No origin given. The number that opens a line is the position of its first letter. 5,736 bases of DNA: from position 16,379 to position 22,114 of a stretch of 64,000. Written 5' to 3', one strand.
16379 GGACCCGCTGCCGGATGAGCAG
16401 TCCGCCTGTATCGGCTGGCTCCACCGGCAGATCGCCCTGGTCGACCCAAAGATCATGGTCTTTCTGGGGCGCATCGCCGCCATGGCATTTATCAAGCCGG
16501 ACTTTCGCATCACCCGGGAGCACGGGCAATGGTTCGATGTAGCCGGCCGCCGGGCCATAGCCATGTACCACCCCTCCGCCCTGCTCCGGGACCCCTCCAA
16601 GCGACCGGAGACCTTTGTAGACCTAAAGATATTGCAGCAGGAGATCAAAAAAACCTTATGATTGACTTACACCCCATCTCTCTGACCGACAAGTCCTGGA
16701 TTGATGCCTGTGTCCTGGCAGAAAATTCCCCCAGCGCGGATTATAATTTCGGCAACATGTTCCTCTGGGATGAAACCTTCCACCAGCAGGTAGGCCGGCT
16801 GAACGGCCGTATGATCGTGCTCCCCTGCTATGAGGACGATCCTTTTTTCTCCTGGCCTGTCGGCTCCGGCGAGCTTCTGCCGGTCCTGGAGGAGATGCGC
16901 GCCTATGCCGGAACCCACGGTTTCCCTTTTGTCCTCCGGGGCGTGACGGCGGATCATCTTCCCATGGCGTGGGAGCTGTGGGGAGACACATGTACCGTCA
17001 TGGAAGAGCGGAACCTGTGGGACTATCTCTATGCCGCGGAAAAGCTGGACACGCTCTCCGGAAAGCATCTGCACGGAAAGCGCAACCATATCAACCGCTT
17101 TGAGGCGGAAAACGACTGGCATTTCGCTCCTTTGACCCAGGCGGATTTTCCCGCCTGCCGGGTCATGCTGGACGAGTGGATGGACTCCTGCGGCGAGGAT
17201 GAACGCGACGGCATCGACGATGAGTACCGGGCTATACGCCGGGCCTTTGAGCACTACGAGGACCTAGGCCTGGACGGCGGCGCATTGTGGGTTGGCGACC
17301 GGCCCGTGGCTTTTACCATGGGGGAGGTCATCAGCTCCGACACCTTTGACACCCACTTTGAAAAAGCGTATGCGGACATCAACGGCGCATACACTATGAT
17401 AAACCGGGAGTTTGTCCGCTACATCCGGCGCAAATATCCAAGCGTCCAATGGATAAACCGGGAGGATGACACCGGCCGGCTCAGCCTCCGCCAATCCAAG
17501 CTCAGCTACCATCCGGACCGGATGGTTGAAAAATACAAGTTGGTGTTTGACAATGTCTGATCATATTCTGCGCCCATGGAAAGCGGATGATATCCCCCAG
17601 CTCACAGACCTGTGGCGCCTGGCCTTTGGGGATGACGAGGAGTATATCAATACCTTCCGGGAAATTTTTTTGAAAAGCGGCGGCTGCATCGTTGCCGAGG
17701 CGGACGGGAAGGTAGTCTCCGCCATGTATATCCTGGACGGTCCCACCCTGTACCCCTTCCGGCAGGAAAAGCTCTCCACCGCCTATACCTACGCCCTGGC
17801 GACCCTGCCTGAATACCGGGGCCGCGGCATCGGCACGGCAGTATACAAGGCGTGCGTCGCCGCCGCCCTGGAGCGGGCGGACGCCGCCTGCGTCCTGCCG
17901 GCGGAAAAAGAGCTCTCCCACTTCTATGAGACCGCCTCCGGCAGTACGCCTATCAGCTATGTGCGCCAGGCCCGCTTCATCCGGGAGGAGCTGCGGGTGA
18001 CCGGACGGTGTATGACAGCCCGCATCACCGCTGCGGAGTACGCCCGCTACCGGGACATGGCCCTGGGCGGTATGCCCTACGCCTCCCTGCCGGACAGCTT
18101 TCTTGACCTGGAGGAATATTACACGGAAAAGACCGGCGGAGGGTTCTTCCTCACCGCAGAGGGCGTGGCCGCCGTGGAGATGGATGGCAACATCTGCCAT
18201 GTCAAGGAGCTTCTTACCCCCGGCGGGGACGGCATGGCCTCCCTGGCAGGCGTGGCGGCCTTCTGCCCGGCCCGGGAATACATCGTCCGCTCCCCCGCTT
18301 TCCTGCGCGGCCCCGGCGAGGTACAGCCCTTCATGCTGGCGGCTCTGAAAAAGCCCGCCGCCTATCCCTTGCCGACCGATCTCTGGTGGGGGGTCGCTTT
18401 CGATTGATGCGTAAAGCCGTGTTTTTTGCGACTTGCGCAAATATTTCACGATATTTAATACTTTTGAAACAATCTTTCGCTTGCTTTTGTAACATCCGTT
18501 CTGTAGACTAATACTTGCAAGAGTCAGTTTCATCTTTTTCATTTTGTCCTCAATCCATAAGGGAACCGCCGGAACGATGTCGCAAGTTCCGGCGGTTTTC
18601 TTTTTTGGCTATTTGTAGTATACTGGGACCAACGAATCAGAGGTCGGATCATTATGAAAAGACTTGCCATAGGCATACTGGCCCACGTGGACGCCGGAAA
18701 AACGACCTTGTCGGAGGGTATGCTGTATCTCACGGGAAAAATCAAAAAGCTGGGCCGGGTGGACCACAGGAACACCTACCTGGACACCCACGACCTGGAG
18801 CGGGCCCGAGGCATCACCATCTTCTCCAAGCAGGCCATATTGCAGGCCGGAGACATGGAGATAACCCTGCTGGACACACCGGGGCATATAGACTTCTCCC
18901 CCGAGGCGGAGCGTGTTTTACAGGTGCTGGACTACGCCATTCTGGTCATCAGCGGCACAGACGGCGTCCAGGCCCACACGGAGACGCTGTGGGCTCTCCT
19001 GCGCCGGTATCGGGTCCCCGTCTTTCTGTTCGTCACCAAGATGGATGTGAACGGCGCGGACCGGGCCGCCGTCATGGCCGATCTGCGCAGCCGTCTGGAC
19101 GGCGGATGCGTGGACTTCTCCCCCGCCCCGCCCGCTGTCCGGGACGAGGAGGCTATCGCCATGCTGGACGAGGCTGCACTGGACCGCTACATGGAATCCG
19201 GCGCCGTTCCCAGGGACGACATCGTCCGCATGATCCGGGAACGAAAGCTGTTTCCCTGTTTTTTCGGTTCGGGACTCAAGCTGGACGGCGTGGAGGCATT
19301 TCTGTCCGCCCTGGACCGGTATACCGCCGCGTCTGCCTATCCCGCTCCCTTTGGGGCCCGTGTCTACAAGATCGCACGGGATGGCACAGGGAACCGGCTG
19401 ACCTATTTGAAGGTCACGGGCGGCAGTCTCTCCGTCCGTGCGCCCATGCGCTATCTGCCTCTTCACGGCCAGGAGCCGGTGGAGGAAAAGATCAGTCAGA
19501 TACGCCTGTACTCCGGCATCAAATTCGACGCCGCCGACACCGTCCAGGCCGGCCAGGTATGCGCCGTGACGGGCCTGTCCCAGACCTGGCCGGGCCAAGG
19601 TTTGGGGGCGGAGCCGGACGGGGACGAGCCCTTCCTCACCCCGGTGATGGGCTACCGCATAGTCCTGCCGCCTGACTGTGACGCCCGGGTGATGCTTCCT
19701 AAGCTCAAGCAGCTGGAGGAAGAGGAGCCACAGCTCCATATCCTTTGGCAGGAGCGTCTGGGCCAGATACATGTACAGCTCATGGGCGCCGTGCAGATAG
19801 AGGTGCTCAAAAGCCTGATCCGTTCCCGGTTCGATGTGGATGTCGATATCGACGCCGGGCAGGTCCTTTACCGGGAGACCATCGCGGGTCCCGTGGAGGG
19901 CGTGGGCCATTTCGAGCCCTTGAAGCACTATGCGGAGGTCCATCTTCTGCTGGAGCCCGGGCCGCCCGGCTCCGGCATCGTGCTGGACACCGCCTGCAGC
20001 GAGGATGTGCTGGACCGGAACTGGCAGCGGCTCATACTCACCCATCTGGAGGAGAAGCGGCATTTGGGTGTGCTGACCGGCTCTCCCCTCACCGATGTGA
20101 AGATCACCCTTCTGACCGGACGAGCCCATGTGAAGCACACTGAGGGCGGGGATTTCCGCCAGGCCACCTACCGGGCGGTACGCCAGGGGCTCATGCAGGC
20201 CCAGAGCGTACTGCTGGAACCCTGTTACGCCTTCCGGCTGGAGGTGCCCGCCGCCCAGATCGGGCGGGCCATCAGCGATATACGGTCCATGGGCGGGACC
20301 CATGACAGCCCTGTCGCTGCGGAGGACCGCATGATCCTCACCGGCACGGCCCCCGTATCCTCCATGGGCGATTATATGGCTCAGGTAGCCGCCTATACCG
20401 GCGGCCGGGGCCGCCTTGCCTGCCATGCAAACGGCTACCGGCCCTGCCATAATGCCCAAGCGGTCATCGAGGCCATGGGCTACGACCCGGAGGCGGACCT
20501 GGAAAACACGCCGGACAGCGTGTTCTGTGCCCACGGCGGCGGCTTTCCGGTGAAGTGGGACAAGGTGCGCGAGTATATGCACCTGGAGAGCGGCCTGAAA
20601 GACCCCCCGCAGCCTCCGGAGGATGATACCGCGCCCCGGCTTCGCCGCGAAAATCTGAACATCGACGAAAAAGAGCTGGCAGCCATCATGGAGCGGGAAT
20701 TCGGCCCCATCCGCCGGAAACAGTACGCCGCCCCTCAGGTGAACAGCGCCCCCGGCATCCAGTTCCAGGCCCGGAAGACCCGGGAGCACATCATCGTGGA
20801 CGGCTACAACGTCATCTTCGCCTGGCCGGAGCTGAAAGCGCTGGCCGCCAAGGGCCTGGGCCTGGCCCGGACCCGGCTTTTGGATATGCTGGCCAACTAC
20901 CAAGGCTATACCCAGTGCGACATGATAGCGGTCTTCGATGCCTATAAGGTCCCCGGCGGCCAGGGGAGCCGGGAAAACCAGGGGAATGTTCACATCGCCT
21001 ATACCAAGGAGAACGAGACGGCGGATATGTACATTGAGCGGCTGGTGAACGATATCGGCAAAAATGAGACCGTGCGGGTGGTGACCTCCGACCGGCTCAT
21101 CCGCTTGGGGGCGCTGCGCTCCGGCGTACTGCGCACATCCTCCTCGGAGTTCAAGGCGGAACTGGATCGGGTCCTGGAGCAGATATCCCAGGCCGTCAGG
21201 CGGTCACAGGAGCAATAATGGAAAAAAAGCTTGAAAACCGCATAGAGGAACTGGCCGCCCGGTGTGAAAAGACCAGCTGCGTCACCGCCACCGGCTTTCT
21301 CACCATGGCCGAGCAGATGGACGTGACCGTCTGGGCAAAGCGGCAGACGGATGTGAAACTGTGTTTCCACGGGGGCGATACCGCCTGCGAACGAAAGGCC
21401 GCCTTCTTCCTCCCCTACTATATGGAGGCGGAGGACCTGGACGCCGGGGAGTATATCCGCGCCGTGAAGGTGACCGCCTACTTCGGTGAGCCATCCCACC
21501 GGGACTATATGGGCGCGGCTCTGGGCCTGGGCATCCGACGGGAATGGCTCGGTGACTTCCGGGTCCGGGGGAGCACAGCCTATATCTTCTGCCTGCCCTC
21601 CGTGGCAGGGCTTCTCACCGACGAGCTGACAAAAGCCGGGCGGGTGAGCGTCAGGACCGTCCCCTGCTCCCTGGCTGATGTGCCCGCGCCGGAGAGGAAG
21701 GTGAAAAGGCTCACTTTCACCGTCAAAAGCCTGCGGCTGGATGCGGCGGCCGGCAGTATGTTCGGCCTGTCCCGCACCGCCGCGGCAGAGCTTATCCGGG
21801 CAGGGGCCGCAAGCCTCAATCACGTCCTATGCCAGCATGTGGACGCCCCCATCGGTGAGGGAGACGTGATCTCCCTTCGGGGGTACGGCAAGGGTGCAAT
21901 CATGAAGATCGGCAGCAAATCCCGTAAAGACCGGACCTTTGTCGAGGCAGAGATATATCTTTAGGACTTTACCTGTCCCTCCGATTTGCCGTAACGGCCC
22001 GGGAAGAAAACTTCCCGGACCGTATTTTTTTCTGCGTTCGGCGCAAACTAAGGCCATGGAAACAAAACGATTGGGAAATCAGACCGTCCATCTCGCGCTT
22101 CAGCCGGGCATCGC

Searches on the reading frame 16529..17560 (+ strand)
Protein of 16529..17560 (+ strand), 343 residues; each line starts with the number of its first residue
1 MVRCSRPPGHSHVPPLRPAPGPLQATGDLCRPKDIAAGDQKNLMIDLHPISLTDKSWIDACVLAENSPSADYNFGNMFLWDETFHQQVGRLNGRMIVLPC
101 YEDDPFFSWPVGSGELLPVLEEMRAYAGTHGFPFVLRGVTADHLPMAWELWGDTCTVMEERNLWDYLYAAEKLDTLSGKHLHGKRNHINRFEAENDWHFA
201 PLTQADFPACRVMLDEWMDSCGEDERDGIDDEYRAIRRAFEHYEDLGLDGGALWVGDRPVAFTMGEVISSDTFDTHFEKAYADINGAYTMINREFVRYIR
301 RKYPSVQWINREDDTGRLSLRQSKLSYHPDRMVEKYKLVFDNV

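Call 60: search_protein_families(library=pfam, proteins=[window:16529-17560:+], max_evalue=0.0001)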
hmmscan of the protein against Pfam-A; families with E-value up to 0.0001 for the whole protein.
window:16529-17560:+ (343 aa): 1 family
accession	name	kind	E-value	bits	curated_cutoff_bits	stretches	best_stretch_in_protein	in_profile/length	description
PF09924.15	LPG_synthase_C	-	3.3e-46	158.1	27.5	1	71-337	10-296/298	Phosphatidylglycerol lysyltransferase, C-terminal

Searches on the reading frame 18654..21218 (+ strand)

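Call 60: search_protein_families(library=pfam, proteins=[window:18654-21218:+], max_evalue=0.0001)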
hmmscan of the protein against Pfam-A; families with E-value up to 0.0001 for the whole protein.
window:18654-21218:+ (854 aa): 5 families
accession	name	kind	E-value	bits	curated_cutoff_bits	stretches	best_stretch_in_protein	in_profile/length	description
PF00009.33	GTP_EFTU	-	6.9e-47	159.9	26.5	1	4-224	4-186/188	Elongation factor Tu GTP binding domain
PF05991.17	NYN_YacP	-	3.1e-43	148.1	24.6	1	713-853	1-143/166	YacP-like NYN domain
PF03764.24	EFG_IV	-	8.1e-19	68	24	1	402-517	1-121/121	Elongation factor G, domain IV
PF00679.30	EFG_C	-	1.1e-13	51.4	27.9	1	519-601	1-84/89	Elongation factor G C-terminus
PF14492.12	EFG_III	-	4.6e-05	23.8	27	1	329-399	3-73/75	Elongation Factor G, domain III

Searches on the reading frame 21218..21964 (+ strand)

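Call 60: search_protein_families(library=pfam, proteins=[window:21218-21964:+], max_evalue=0.0001)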
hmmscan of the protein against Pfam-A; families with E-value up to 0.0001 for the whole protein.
window:21218-21964:+ (248 aa): 1 family
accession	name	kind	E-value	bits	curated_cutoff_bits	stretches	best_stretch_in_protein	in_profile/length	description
PF17774.7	YlmH_RBD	-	4e-08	33.9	23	1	83-150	13-80/84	Putative RNA-binding domain in YlmH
